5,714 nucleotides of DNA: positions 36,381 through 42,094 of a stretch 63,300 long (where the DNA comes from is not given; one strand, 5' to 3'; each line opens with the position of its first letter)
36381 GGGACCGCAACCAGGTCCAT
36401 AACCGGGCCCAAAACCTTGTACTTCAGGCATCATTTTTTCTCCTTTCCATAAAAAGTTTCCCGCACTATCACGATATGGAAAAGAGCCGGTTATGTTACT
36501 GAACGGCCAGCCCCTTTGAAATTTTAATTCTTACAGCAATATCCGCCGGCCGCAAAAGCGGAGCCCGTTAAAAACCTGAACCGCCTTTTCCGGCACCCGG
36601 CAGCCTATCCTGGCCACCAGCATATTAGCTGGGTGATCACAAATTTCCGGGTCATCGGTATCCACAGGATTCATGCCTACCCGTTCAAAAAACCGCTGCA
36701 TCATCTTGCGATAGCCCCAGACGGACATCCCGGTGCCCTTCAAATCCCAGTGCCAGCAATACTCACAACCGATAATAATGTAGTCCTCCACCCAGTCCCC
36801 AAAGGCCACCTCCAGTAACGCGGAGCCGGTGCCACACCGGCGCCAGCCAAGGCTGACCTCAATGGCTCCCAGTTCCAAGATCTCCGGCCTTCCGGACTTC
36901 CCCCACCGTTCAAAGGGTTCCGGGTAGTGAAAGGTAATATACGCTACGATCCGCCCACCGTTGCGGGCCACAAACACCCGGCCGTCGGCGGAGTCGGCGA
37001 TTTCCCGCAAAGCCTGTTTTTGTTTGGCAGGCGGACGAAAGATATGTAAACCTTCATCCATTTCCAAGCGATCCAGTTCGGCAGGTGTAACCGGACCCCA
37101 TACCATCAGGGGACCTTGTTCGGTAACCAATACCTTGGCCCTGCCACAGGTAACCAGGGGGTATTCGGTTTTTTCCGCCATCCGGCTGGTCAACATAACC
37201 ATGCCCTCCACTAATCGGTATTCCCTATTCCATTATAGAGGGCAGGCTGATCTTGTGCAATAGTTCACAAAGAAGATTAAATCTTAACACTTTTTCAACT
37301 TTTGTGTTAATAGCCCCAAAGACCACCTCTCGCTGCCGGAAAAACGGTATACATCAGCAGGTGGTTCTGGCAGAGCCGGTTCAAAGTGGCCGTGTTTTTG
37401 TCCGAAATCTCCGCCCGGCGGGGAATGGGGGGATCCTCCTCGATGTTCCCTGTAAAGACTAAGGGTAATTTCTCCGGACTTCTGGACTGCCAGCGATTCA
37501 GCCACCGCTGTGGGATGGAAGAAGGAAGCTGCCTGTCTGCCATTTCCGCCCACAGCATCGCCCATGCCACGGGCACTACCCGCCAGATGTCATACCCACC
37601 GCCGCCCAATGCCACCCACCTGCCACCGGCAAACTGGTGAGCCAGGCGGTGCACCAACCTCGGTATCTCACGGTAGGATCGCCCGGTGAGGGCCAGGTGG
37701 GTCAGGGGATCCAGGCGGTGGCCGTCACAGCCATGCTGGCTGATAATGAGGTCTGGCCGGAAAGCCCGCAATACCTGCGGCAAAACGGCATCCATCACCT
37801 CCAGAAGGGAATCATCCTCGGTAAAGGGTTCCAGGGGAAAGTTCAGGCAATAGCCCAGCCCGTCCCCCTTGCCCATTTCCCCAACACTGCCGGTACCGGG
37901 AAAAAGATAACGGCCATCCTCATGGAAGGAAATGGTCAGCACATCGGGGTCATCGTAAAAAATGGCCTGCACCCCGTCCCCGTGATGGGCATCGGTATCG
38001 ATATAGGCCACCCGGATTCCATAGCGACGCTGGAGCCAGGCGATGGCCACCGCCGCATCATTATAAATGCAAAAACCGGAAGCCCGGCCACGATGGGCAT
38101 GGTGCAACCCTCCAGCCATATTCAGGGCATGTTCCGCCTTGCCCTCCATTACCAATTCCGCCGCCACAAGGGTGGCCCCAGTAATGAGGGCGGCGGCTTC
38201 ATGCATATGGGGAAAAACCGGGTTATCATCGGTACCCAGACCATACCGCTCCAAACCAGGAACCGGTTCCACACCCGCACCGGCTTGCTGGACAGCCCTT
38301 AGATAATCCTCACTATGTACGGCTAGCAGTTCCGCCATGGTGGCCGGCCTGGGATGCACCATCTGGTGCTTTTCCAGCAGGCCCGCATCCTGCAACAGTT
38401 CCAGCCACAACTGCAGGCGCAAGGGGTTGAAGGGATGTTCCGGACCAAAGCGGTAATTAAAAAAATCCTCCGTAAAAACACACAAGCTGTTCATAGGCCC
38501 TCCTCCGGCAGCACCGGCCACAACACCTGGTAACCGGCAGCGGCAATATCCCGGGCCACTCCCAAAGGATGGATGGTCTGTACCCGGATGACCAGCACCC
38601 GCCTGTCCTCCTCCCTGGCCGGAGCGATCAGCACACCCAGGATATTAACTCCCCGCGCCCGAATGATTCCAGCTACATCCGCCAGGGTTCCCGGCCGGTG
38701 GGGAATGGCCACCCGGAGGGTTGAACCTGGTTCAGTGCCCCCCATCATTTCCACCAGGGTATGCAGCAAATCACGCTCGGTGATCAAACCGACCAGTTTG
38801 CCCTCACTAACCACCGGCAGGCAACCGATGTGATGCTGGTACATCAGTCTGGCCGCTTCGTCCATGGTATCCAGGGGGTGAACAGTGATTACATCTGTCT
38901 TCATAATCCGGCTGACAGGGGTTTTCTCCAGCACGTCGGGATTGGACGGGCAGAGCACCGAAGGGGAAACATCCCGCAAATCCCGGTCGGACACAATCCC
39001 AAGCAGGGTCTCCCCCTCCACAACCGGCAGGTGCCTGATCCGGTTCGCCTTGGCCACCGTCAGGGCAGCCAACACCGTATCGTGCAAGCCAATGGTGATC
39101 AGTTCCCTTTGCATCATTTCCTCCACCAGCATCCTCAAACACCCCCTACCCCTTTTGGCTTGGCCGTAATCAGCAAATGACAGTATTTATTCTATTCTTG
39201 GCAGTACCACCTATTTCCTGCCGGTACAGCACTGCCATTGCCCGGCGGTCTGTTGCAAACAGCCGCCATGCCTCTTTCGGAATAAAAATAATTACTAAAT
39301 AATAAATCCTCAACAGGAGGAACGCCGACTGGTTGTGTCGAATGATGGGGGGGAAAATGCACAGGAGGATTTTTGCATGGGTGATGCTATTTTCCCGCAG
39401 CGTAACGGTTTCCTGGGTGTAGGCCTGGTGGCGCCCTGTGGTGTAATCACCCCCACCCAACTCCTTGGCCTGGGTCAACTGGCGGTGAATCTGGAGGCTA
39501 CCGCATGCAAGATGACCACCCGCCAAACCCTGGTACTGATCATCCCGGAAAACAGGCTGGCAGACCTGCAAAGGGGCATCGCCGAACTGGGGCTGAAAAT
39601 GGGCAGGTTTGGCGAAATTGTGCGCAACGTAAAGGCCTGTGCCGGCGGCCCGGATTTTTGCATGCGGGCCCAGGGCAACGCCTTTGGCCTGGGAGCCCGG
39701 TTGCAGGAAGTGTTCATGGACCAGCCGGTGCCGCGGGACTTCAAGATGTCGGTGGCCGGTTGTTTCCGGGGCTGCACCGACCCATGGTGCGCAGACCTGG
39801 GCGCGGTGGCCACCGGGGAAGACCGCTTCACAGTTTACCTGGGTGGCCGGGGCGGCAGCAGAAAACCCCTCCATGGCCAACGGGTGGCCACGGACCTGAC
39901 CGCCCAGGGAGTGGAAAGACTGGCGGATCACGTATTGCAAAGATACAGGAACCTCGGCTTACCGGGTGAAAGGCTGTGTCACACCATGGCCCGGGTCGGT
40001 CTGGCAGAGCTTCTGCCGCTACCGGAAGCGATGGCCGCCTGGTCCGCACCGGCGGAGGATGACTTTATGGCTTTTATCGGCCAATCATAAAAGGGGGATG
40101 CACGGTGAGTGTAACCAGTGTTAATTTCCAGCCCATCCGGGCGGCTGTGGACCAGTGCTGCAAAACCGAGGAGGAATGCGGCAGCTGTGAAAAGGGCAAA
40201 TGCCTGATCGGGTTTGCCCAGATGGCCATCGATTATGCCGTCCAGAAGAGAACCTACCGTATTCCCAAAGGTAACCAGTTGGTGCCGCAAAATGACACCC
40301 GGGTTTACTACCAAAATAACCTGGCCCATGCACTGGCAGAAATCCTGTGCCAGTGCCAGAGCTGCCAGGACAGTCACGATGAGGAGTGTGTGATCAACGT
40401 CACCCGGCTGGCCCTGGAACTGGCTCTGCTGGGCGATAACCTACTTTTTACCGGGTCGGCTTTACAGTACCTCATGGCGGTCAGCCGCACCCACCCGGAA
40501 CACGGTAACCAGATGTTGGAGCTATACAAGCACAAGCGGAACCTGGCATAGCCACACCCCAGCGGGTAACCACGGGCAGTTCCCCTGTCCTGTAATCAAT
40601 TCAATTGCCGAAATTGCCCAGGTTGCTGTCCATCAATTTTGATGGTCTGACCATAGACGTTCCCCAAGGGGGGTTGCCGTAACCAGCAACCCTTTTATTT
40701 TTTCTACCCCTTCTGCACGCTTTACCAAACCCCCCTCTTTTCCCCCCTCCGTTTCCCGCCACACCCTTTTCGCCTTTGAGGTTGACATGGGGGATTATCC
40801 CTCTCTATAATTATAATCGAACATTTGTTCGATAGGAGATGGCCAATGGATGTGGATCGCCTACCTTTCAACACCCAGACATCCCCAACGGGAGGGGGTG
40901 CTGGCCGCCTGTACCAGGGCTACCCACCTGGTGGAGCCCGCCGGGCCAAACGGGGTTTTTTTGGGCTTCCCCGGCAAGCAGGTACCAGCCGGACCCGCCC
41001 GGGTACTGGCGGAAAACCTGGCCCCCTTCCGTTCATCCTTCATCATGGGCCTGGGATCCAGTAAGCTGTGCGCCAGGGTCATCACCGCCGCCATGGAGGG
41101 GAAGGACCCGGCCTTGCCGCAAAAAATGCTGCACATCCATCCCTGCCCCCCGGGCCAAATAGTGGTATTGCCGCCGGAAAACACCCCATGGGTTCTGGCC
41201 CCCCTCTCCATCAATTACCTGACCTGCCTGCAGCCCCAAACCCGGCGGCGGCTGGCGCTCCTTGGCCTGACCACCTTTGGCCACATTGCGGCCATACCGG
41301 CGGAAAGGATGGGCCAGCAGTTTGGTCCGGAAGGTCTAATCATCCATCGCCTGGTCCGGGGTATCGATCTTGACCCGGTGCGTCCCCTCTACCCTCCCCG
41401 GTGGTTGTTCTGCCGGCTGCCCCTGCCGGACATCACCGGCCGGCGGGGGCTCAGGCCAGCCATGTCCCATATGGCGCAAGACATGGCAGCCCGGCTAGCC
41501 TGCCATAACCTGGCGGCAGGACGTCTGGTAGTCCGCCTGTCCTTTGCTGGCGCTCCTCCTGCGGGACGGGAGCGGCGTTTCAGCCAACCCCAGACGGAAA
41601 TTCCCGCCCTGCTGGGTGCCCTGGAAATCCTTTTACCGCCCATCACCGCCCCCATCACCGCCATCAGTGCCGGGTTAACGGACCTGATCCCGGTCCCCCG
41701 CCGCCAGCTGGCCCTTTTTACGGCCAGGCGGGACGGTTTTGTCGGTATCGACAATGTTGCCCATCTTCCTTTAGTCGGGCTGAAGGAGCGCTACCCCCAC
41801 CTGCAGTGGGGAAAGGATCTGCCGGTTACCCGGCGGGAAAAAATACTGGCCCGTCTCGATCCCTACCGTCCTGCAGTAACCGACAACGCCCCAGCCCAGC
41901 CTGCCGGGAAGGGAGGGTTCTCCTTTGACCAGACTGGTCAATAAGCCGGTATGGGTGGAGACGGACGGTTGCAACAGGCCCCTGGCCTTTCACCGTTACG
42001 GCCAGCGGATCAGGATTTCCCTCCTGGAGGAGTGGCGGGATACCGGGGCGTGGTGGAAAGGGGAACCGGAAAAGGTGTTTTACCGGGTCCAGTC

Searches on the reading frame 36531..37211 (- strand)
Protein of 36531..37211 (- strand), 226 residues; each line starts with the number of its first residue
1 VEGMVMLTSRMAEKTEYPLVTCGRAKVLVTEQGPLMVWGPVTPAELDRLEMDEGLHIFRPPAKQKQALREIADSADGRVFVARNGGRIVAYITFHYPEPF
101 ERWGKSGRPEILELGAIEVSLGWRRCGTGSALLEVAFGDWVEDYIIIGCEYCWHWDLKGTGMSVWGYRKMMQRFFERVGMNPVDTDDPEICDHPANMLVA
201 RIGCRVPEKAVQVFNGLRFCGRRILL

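Call 42: search_protein_families(library=pfam, proteins=[window:36531-37211:-], max_evalue=0.0001)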
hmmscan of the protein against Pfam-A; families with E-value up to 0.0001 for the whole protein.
window:36531-37211:- (226 aa): 1 family
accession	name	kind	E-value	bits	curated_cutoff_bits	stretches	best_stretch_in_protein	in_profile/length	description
PF00583.31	Acetyltransf_1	-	2e-06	28.5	20.7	1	60-149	13-93/116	Acetyltransferase (GNAT) family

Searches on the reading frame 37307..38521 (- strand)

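Call 42: search_protein_families(library=pfam, proteins=[window:37307-38521:-], max_evalue=0.0001)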
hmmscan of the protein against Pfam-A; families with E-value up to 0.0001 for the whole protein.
window:37307-38521:- (404 aa): 1 family
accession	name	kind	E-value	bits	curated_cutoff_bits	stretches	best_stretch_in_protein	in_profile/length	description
PF00850.24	Hist_deacetyl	-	6.3e-93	311.8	27.9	1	29-326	1-297/298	Histone deacetylase domain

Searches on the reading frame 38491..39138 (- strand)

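Call 42: search_protein_families(library=pfam, proteins=[window:38491-39138:-], max_evalue=0.0001)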
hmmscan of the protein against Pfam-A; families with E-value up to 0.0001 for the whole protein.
window:38491-39138:- (215 aa): 3 families
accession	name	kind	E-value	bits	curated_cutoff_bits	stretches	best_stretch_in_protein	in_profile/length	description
PF00571.33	CBS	-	8.7e-30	103.3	24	2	75-129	1-56/57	CBS domain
PF01842.31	ACT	-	4.9e-08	33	27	1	140-193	2-56/66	ACT domain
PF22190.2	TTHA0829-like_ACT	-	2.6e-05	24.6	27.4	1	138-206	2-67/70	TTHA0829-like ACT domain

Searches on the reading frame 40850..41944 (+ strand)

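Call 42: search_protein_families(library=pfam, proteins=[window:40850-41944:+], max_evalue=0.0001)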
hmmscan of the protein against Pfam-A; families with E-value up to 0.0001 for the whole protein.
window:40850-41944:+ (364 aa): 1 family
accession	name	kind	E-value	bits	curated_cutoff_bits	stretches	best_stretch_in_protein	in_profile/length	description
PF11799.13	IMS_C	-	3.7e-05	24.5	20.7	1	194-289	13-109/109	impB/mucB/samB family C-terminal domain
